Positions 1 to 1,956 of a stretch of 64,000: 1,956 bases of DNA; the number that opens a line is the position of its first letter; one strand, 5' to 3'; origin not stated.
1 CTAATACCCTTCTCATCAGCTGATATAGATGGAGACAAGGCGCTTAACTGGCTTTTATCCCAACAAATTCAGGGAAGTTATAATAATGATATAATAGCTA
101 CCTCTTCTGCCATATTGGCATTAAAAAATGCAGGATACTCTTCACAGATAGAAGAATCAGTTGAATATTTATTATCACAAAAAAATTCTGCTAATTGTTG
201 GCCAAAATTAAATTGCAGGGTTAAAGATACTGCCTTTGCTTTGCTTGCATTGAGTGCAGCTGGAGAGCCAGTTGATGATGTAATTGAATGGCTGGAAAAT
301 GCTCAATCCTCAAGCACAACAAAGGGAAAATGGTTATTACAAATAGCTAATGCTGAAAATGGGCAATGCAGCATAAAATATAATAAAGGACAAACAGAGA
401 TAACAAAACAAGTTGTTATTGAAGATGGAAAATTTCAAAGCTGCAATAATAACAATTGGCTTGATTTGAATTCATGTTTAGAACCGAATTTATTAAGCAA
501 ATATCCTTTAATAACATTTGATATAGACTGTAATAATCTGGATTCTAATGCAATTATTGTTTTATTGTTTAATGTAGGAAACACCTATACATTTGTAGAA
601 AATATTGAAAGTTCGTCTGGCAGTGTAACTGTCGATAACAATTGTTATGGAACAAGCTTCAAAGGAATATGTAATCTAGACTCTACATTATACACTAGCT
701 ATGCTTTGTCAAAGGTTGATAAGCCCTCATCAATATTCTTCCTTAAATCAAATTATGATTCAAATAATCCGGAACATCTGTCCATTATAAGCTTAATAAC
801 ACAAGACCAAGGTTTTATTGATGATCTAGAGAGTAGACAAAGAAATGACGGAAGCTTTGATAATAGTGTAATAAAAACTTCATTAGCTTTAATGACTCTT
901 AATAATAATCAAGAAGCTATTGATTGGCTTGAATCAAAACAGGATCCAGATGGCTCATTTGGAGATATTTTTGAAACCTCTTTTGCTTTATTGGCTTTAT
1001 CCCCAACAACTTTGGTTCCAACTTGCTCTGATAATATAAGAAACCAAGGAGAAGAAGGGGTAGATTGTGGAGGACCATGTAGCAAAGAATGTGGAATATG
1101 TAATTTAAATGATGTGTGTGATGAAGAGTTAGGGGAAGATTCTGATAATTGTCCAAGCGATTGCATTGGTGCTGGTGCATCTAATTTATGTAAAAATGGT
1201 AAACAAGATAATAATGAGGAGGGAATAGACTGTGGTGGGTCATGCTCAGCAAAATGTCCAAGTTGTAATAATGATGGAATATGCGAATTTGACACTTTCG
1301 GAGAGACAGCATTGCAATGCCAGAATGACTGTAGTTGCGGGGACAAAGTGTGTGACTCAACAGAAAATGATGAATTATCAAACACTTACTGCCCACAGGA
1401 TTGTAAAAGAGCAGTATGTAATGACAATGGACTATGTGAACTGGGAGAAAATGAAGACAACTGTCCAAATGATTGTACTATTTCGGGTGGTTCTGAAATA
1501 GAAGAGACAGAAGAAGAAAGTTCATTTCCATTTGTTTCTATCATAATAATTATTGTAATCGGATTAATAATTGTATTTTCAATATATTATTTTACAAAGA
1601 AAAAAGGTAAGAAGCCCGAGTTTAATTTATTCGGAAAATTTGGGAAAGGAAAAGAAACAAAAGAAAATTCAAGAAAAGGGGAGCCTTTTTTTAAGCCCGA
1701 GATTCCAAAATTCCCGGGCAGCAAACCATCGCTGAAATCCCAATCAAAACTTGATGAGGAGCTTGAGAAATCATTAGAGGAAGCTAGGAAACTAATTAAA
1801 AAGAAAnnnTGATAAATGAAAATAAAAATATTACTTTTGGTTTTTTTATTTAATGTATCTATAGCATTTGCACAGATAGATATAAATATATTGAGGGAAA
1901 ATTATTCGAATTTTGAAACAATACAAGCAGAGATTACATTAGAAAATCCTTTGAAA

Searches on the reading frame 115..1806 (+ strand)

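Call 15: search_protein_families(library=pfam, proteins=[window:115-1806:+], max_evalue=0.00001)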
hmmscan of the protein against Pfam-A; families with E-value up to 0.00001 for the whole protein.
window:115-1806:+ (564 aa): 0 families

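Call 22: search_protein_families(library=ncbifam, proteins=[window:115-1806:+], max_evalue=0.01)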
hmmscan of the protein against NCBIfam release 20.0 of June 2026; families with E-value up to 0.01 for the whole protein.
window:115-1806:+ (564 aa): 3 families
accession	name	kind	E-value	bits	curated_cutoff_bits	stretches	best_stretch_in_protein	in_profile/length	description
TIGR01507.1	hopene_cyclase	equivalog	0.0005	18.6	431.1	0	14-90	297-376/640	squalene--hopene cyclase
TIGR01787.1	squalene_cyclas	subfamily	0.0023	16.6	322.7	0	12-83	273-350/622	squalene/oxidosqualene cyclases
NF041554.1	SA1362_fam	subfamily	0.0063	16.6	42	0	473-501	28-56/70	SA1362 family protein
